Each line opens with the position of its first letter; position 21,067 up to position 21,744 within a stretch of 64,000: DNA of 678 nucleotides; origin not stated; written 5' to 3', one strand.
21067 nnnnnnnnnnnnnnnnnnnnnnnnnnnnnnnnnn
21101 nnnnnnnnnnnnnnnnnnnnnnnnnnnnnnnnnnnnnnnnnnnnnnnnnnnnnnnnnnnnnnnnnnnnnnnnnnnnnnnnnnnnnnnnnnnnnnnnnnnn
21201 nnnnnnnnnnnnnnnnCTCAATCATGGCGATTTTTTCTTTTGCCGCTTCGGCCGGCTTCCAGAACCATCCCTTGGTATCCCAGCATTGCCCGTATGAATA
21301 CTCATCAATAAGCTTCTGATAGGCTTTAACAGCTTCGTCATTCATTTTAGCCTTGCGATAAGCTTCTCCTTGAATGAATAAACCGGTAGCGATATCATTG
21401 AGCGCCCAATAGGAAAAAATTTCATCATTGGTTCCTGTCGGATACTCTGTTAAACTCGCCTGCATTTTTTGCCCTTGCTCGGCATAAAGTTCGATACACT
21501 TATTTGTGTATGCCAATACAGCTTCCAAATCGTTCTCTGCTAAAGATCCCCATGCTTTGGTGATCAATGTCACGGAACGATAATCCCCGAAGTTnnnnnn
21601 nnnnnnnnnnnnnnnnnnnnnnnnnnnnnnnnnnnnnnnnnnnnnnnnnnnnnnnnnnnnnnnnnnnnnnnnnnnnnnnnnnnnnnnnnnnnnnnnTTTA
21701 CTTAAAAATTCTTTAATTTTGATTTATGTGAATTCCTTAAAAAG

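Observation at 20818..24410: Uncharacterised tandemly duplicated ~130-aa domain (signature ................) in two adjacent secreted proteins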

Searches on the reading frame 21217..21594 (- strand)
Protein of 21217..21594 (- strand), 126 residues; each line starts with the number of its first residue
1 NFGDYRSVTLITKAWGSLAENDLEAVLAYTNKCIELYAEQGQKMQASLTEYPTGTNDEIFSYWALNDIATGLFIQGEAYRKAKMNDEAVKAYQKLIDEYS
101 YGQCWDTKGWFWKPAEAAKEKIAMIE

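Call 27: search_protein_representatives(alignment_id=A1)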
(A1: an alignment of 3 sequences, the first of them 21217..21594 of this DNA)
Query: 3 sequences, 126 profile positions. Proteins with E-value up to 0.001 (for the whole library): 1138; up to 1e-10: 582; up to 1e-30: 114. The best 150 are listed.
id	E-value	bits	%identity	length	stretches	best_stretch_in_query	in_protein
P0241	1.8e-160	542.2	-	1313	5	2-126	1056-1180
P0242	2.8e-156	528.6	-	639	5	2-125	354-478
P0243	6.8e-153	517.7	-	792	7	2-124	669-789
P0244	1.1e-141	481.5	-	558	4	2-124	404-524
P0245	1.7e-140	477.7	-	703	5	2-121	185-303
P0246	1.6e-129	442.2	-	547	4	2-126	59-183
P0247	2.4e-127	435.2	-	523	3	4-126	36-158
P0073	3.1e-122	418.6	-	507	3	2-126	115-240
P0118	4.9e-118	405.0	-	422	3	2-126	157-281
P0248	8.6e-112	384.9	-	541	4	2-124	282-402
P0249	1.9e-108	374.0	-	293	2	2-124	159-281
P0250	5.8e-108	372.5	-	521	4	2-126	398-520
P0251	1.8e-107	370.9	-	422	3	2-124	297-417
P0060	3.9e-107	369.8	-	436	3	2-124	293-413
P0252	2.2e-97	338.3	-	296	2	2-123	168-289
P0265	2.4e-69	247.7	-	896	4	2-124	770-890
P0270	3.1e-64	231.2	-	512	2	2-126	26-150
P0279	7.4e-49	181.5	-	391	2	2-125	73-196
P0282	1.2e-46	174.3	-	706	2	2-124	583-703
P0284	1.0e-45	171.3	-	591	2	5-124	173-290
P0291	8.5e-43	161.9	-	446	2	7-126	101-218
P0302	9.7e-39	148.8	-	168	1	2-124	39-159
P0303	9.9e-39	148.8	-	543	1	2-125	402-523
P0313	7.1e-36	139.5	-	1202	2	7-119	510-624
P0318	2.5e-35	137.7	-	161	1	2-125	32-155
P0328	1.2e-33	132.4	-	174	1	2-125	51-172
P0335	2.7e-32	128.0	-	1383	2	2-124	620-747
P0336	2.9e-32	127.9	-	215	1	2-126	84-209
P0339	7.9e-32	126.5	-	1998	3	47-121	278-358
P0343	1.3e-31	125.8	-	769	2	21-118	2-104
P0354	2.0e-30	121.9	-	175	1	2-125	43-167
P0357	3.6e-30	121.1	-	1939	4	2-125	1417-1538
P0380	1.3e-27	112.8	-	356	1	2-124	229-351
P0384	3.1e-27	111.6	-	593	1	2-124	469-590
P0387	3.5e-27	111.4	-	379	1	2-125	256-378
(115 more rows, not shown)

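Call 28: search_protein_families(library=pfam, proteins=[P0241, P0265, P0282, P0313, P0335, P0339, P0357], max_evalue=0.001)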
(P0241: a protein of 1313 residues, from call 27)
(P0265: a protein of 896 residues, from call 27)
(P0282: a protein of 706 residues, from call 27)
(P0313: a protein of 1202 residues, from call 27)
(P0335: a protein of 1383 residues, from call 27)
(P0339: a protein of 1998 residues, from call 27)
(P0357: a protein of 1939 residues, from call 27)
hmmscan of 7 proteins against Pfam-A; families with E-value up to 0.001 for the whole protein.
P0241 (1313 aa): 8 families
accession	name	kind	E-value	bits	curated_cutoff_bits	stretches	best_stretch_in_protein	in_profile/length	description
PF13174.12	TPR_6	-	3.1e-17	62.4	26.3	2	995-1023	2-30/33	Tetratricopeptide repeat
PF07719.23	TPR_2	-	5.8e-14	51.4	27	0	996-1021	4-29/34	Tetratricopeptide repeat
PF13181.12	TPR_8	-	4.8e-10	39.2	25.7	0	1126-1151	3-28/34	Tetratricopeptide repeat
PF13424.12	TPR_12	-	4.5e-09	36.8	30.1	0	992-1020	44-72/77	Tetratricopeptide repeat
PF00515.34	TPR_1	-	1.9e-07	31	27.8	0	996-1020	4-28/34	Tetratricopeptide repeat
PF13432.12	TPR_16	-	8.4e-06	26.6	32.7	0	1124-1152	31-59/65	Tetratricopeptide repeat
PF13428.12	TPR_14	-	4.9e-05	24.1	23.5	0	1126-1152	3-29/44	Tetratricopeptide repeat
PF13176.12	TPR_7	-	6e-05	23.3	27.9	0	1126-1150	1-25/36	Tetratricopeptide repeat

P0265 (896 aa): 6 families
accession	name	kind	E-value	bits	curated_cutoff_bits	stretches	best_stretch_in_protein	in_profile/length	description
PF13290.12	CHB_HEX_C_1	-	5e-18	65.2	22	1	140-201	1-63/67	Chitobiase/beta-hexosaminidase C-terminal domain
PF13287.12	Fn3_assoc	-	3.9e-16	59.3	23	1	151-203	1-54/59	Fn3 associated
PF07719.23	TPR_2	-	3.2e-07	30.4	27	0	836-860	1-25/34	Tetratricopeptide repeat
PF13181.12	TPR_8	-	1e-05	25.7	25.7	0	530-558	6-34/34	Tetratricopeptide repeat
PF13750.12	Big_3_3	-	3.7e-05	23.9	27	1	93-176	4-85/157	Bacterial Ig-like domain (group 3)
PF13174.12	TPR_6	-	6.7e-05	23.7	26.3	0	460-488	2-30/33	Tetratricopeptide repeat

P0282 (706 aa): 3 families
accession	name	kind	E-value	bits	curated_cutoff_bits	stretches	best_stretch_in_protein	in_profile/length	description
PF13174.12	TPR_6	-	1.6e-08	35.1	26.3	0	651-679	2-30/33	Tetratricopeptide repeat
PF07719.23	TPR_2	-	3.8e-05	23.9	27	0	651-677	3-29/34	Tetratricopeptide repeat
PF13424.12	TPR_12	-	0.00034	21.2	30.1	0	647-679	43-75/77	Tetratricopeptide repeat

P0313 (1202 aa): 6 families
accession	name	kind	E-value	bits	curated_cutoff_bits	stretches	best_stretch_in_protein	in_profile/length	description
PF13632.12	Glyco_trans_2_3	-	6.4e-18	65.7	27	1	867-1067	2-183/198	Glycosyl transferase family group 2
PF13641.12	Glyco_tranf_2_3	-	8.9e-14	52.5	27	1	849-1004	74-229/230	Glycosyltransferase like family 2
PF13506.12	Glyco_transf_21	-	1.8e-09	37.7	21.7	1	863-1003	30-173/174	Glycosyl transferase family 21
PF03552.20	Cellulose_synt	-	1e-06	28.1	24.7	1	960-1083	423-547/722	Cellulose synthase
PF13174.12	TPR_6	-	5.4e-05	24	26.3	0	449-477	2-30/33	Tetratricopeptide repeat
PF00535.33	Glycos_transf_2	-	0.00018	21.9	23.3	1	848-952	65-167/168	Glycosyl transferase family 2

P0335 (1383 aa): 3 families
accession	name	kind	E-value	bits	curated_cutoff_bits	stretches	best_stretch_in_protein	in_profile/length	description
PF05593.20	RHS_repeat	-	1.6e-09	38.4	22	0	293-331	1-36/38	RHS Repeat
PF13181.12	TPR_8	-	1.1e-06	28.7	25.7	0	629-658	4-33/34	Tetratricopeptide repeat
PF07719.23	TPR_2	-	1.2e-05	25.5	27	0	629-657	4-32/34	Tetratricopeptide repeat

P0339 (1998 aa): 2 families
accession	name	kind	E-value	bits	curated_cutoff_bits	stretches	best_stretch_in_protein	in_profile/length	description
PF13428.12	TPR_14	-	6e-08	33.1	23.5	0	311-342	5-36/44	Tetratricopeptide repeat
PF02836.23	Glyco_hydro_2_C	-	0.00087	18.9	21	0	1586-1699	115-213/302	Glycosyl hydrolases family 2, TIM barrel domain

P0357 (1939 aa): 5 families
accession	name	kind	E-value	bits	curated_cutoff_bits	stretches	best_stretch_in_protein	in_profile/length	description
PF13313.11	DUF4082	-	1.1e-13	51.8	28.4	2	1812-1925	14-138/143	Domain of unknown function (DUF4082)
PF05345.18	He_PIG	-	1.2e-10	42.1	24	1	1699-1784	1-95/96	Putative Ig domain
PF03198.20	Glyco_hydro_72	-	4.8e-07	29.8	25.9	0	502-646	115-257/314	Glucanosyltransferase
PF02836.23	Glyco_hydro_2_C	-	1.4e-05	24.8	21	1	497-643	100-217/302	Glycosyl hydrolases family 2, TIM barrel domain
PF24908.1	Ig_SIBA-E_2nd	-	0.00028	21.4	27.8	1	1704-1784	4-88/117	Integrin beta-like protein A-E, second Ig-like domain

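Call 29: search_protein_families(library=pfam, proteins=[P0245, P0284, P0303, P0343, P0384, P0270, P0291, P0279, P0380, P0387], max_evalue=0.001)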
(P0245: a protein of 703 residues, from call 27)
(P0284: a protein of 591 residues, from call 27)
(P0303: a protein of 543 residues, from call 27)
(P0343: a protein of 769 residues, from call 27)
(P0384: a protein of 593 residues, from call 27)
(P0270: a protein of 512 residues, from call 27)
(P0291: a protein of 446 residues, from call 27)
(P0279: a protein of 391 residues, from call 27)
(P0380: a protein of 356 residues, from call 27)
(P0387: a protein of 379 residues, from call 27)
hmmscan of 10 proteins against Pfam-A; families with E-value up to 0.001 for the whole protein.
P0245 (703 aa): 9 families
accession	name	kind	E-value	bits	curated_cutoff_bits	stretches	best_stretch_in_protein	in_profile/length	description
PF13174.12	TPR_6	-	3.6e-17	62.2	26.3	0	125-156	2-33/33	Tetratricopeptide repeat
PF07719.23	TPR_2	-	1.5e-12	47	27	0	639-662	3-26/34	Tetratricopeptide repeat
PF13428.12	TPR_14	-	1.5e-08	34.9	23.5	0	125-156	3-34/44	Tetratricopeptide repeat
PF13181.12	TPR_8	-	9e-07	29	25.7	0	639-664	3-28/34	Tetratricopeptide repeat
PF13424.12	TPR_12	-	1.8e-06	28.5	30.1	0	636-662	44-70/77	Tetratricopeptide repeat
PF00515.34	TPR_1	-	2.8e-06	27.3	27.8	0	639-661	3-25/34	Tetratricopeptide repeat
PF13176.12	TPR_7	-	2.9e-05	24.2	27.9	0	642-662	4-24/36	Tetratricopeptide repeat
PF13432.12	TPR_16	-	0.00015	22.6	32.7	0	126-154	34-62/65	Tetratricopeptide repeat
PF14559.12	TPR_19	-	0.00064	20.4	25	0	511-540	27-56/68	Tetratricopeptide repeat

P0284 (591 aa): 2 families
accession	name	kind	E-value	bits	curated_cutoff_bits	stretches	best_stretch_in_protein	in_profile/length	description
PF11790.14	Glyco_hydro_cc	-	5.1e-44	151.1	21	1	340-574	18-237/237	Glycosyl hydrolase catalytic core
PF13174.12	TPR_6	-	5.9e-06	27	26.3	0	239-266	3-30/33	Tetratricopeptide repeat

P0303 (543 aa): 9 families
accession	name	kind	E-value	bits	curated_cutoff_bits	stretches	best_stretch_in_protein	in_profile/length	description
PF01442.23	Apolipoprotein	-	1.9e-07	31.4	90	0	296-372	112-186/190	Apolipoprotein A1/A4/E domain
PF13181.12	TPR_8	-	4.2e-07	30.1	25.7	1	470-496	3-29/34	Tetratricopeptide repeat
PF07719.23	TPR_2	-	1.7e-06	28.2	27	1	470-496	3-29/34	Tetratricopeptide repeat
PF02601.20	Exonuc_VII_L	-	2.5e-06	27.6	35.9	1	281-397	127-239/315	Exonuclease VII, large subunit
PF23854.1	DUF7217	-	3.9e-06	27.2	29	0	308-368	125-186/238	Domain of unknown function (DUF7217)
PF13174.12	TPR_6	-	5.2e-06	27.2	26.3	1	470-498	2-30/33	Tetratricopeptide repeat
PF04513.17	Baculo_PEP_C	-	6.8e-06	26.6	38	0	159-236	17-96/140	Baculovirus polyhedron envelope protein, PEP, C terminus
PF00515.34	TPR_1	-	0.00045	20.4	27.8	1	470-495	3-28/34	Tetratricopeptide repeat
PF23005.1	DUF7032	-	0.0006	20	27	0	158-235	33-112/115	Domain of unknown function (DUF7032)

P0343 (769 aa): 4 families
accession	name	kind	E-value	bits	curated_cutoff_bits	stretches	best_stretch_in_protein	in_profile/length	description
PF07719.23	TPR_2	-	4.9e-07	29.8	27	0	56-85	1-30/34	Tetratricopeptide repeat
PF13174.12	TPR_6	-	2e-06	28.5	26.3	0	58-86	2-30/33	Tetratricopeptide repeat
PF00515.34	TPR_1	-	7.3e-06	26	27.8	0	550-570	5-25/34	Tetratricopeptide repeat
PF13424.12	TPR_12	-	7.3e-05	23.3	30.1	0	49-82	37-71/77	Tetratricopeptide repeat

P0384 (593 aa): 5 families
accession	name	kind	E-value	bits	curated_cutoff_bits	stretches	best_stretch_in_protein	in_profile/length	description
PF01456.22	Mucin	-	2.3e-05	24.9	34.7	1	56-129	40-114/143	Mucin-like glycoprotein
PF13181.12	TPR_8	-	2.3e-05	24.6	25.7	1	538-563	3-28/34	Tetratricopeptide repeat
PF07719.23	TPR_2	-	3.4e-05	24.1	27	0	538-563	3-28/34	Tetratricopeptide repeat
PF13174.12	TPR_6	-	0.00012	22.9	26.3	0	538-566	2-30/33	Tetratricopeptide repeat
PF00515.34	TPR_1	-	0.00039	20.5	27.8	1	538-563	3-28/34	Tetratricopeptide repeat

P0270 (512 aa): 3 families
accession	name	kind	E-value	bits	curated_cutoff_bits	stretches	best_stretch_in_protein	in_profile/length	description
PF07719.23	TPR_2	-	9.3e-07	28.9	27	0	230-247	7-24/34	Tetratricopeptide repeat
PF13174.12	TPR_6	-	6.9e-06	26.8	26.3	0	101-124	7-30/33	Tetratricopeptide repeat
PF00515.34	TPR_1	-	0.00031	20.9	27.8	0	174-193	12-31/34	Tetratricopeptide repeat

P0291 (446 aa): 4 families
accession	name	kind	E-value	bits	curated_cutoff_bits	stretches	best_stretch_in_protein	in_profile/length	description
PF13174.12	TPR_6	-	2.2e-08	34.6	26.3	0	336-366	3-33/33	Tetratricopeptide repeat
PF07719.23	TPR_2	-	1.7e-06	28.1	27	0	336-365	4-33/34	Tetratricopeptide repeat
PF13428.12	TPR_14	-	3.3e-05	24.6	23.5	0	166-197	5-37/44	Tetratricopeptide repeat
PF00515.34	TPR_1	-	0.00042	20.4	27.8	0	336-357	4-25/34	Tetratricopeptide repeat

P0279 (391 aa): 3 families
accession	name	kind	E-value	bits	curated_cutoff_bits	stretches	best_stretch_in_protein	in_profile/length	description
PF13174.12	TPR_6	-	3.4e-10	40.3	26.3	0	335-363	2-30/33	Tetratricopeptide repeat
PF13181.12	TPR_8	-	3.2e-06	27.3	25.7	0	142-168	3-29/34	Tetratricopeptide repeat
PF07719.23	TPR_2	-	3.9e-06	27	27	0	333-357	1-25/34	Tetratricopeptide repeat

P0380 (356 aa): 1 family
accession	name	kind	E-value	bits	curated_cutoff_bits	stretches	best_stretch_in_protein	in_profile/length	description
PF06439.18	3keto-disac_hyd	-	1.9e-05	25.3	26.8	1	89-211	72-187/187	3-keto-disaccharide hydrolase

P0387 (379 aa): 1 family
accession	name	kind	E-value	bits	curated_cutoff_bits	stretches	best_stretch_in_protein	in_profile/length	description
PF13174.12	TPR_6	-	2.5e-06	28.2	26.3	0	325-353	2-30/33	Tetratricopeptide repeat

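Call 41: find_related_loci(query=A1, collection=genome_contigs, flank=8000)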
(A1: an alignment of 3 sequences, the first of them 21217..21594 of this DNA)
Query A1 (126 aa) in genome_contigs; peptide patterns used: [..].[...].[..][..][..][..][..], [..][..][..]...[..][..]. (x = any residue, [..] = any of these).
205 stretches matched a pattern; 33 encode a relative of the query (tblastn E <= 1e-3); 33 distinct loci.
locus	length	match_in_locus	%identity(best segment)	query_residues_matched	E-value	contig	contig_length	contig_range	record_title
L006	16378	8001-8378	88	1-126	5e-75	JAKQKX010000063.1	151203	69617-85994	MAG: Candidatus Omnitrophota bacterium isolate USDV_maxbin.135_sub k141_559545, whole genome shotgun sequence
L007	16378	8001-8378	89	1-126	3e-75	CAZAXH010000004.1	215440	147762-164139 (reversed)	MAG TPA_asm: uncultured Planctomycetales bacterium isolate binchicken_co117_398 genome assembly, contig: NODE_52_length_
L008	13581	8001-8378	88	1-126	7e-75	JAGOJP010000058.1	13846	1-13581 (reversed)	MAG: Candidatus Omnitrophota bacterium isolate Go_SlDig_bin_317 Go_SlDig_13019_length_13846_cov_5.220060, whole genome s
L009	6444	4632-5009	76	1-126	3e-65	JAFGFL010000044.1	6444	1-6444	MAG: Candidatus Omnitrophota bacterium isolate Zod_Metabat.1316 k87_7211524, whole genome shotgun sequence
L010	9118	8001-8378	73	1-126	3e-64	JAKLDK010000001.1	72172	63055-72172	MAG: Candidatus Omnitrophota bacterium isolate RA.bin108 RA.bin108_1, whole genome shotgun sequence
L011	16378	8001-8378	73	1-126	1e-63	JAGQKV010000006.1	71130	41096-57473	MAG: Candidatus Omnitrophota bacterium isolate HKST-UBA13 2014-04-01_1_(paired)_contig_37528, whole genome shotgun seque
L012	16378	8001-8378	73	1-126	1e-63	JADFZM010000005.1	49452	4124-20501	MAG: Candidatus Omnitrophota bacterium isolate nHLHbin2 nHLH_bin2_NODE_5_length_49452_cov_6.672895, whole genome shotgun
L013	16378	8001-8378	73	1-126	7e-63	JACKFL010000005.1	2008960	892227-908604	MAG: Candidatus Omnitrophota bacterium isolate HK-STAS-OMNI-4 HK-STAS-OMNI-4_5, whole genome shotgun sequence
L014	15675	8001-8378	71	1-126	3e-62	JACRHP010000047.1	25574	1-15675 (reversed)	MAG: Candidatus Omnitrophota bacterium isolate NC_groundwater_1780_Pr3_B-0.1um_53_71 SR-2_scaffold_141_1504887, whole ge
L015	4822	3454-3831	70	1-126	3e-62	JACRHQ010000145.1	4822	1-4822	MAG: Candidatus Omnitrophota bacterium isolate NC_groundwater_1781_Pr3_B-0.1um_55_10 SR-2_scaffold_141_3140141, whole ge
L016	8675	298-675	72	1-126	2e-61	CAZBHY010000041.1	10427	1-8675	MAG TPA_asm: uncultured Planctomycetales bacterium isolate binchicken_co117_143 genome assembly, contig: NODE_11482_leng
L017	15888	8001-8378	70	1-126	1e-60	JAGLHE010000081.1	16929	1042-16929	MAG: Candidatus Omnitrophota bacterium isolate RS_10_7 ROV157_10.bin.7.fa_81, whole genome shotgun sequence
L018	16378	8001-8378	71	1-126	1e-59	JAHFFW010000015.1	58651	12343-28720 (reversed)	MAG: Candidatus Omnitrophota bacterium isolate nzgw300 NODE_120_length_58652_cov_6.638089, whole genome shotgun sequence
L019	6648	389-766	71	1-126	1e-59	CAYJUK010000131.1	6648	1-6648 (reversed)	MAG TPA_asm: uncultured Planctomycetales bacterium isolate ERP125453_co1_189 genome assembly, contig: NODE_14831_length_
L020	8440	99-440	75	1-114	2e-59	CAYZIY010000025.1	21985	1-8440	MAG TPA_asm: uncultured Planctomycetales bacterium isolate SRP141376_co2_271 genome assembly, contig: NODE_4961_length_2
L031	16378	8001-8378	60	1-126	1e-49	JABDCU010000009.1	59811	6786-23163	MAG: Candidatus Omnitrophota bacterium isolate BWMinControl_Nextera19_MAG3 3300020833.a:Ga0206995_1009, whole genome sho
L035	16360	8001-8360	56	7-126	6e-47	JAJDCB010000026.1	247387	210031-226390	MAG: Candidatus Omnitrophota bacterium isolate OFTM390 OFTM390_25, whole genome shotgun sequence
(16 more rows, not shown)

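Call 42: list_cluster_members(proteins=[P0284, P0313, P0265, P0357, P0339, P0336, P0328, P0354, P0302, P0318])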
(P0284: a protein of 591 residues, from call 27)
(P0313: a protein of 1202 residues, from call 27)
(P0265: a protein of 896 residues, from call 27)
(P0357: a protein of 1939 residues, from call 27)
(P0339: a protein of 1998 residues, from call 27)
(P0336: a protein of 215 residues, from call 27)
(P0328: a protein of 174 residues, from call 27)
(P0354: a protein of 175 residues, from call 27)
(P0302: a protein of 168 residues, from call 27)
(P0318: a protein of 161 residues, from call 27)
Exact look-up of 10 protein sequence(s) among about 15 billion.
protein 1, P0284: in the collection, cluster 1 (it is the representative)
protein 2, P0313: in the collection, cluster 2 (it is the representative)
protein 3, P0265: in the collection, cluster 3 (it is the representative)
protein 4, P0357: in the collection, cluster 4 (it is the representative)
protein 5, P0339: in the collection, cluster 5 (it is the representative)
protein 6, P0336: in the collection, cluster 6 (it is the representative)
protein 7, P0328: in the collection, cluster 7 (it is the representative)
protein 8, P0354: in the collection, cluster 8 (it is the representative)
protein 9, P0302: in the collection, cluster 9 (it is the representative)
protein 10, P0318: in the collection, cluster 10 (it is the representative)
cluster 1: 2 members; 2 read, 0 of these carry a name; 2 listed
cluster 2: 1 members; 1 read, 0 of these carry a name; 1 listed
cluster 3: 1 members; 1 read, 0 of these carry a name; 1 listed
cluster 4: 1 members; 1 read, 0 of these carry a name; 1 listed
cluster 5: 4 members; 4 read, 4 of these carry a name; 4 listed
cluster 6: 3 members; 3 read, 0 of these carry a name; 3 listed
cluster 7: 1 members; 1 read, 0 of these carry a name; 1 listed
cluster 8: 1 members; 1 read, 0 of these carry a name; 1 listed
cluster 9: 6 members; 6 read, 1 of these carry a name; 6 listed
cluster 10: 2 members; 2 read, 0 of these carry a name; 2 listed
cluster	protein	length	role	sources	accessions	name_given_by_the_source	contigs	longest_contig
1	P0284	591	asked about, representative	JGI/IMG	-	-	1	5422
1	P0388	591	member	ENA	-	-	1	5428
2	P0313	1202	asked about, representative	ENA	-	-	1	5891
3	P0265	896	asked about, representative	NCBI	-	-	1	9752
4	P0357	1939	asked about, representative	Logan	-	-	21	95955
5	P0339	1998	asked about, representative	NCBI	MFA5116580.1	MAG: hypothetical protein WC486_04775, partial [Candidatus Omnitrophota bacterium]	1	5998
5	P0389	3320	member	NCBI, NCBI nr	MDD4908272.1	MAG: hypothetical protein PHJ00_04335, partial [Candidatus Omnitrophica bacterium] | hypothetical protein [Candidatus Omnitrophota bacterium]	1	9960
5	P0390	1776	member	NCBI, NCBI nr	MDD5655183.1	MAG: hypothetical protein PHR91_06040, partial [Candidatus Omnitrophica bacterium] | hypothetical protein [Candidatus Omnitrophota bacterium]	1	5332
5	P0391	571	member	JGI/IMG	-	tetratricopeptide (TPR) repeat protein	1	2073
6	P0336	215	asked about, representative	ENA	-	-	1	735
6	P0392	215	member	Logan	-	-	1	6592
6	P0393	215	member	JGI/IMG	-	-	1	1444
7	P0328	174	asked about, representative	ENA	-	-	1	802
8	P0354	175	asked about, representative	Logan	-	-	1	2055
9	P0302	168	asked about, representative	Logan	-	-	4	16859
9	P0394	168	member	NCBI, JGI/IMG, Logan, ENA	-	hypothetical protein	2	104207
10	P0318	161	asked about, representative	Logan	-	-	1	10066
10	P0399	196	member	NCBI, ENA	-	-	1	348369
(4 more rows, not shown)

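Call 43: find_encoding_contigs(protein=P0394, flank=8000, max_places=1)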
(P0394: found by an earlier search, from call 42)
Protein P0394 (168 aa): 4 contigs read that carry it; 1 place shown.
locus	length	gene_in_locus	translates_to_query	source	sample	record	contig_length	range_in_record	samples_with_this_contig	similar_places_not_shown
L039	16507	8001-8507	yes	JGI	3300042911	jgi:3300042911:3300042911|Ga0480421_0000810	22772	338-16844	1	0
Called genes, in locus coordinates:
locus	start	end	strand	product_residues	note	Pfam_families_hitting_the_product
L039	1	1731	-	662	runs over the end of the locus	PF16177:ACAS_N, PF00501:AMP-binding, PF13193:AMP-binding_C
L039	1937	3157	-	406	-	PF02254:TrkA_N, PF02826:2-Hacid_dh_C (faint), PF13478:XdhC_C (faint), PF21799:MurD-like_N (faint), PF07885:Ion_trans_2, PF02254:TrkA_N, PF13241:NAD_binding_7 (weak)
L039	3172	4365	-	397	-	PF00155:Aminotran_1_2, PF01041:DegT_DnrJ_EryC1 (weak)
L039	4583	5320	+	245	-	-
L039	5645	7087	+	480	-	PF01363:FYVE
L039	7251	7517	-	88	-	PF13358:DDE_3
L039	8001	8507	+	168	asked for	-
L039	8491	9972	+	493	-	PF02836:Glyco_hydro_2_C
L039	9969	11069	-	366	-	PF00392:GntR, PF13377:Peripla_BP_3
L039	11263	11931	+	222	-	PF13424:TPR_12 (faint), PF13181:TPR_8 (faint)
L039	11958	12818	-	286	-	PF00135:COesterase, PF20434:BD-FAE, PF07859:Abhydrolase_3, PF00326:Peptidase_S9 (weak)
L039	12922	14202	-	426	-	PF14307:Glyco_tran_WbsX (faint), PF16317:Glyco_hydro_99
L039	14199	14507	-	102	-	-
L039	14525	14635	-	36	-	-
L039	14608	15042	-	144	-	PF07596:SBP_bac_10 (weak)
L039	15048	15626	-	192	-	PF07963:N_methyl, PF07596:SBP_bac_10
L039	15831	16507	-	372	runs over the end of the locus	PF00365:PFK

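Call 44: find_encoding_contigs(protein=P0284, flank=8000, max_places=1)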
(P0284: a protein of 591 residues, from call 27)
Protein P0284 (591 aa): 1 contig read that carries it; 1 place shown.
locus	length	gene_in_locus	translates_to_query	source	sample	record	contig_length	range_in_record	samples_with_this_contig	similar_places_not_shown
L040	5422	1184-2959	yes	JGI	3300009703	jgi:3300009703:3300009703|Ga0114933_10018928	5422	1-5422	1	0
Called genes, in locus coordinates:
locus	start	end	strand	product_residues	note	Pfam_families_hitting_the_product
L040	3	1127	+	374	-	?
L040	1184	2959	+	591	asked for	PF13174:TPR_6 (faint), PF11790:Glyco_hydro_cc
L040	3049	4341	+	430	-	PF07586:HXXSHH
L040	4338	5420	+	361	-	?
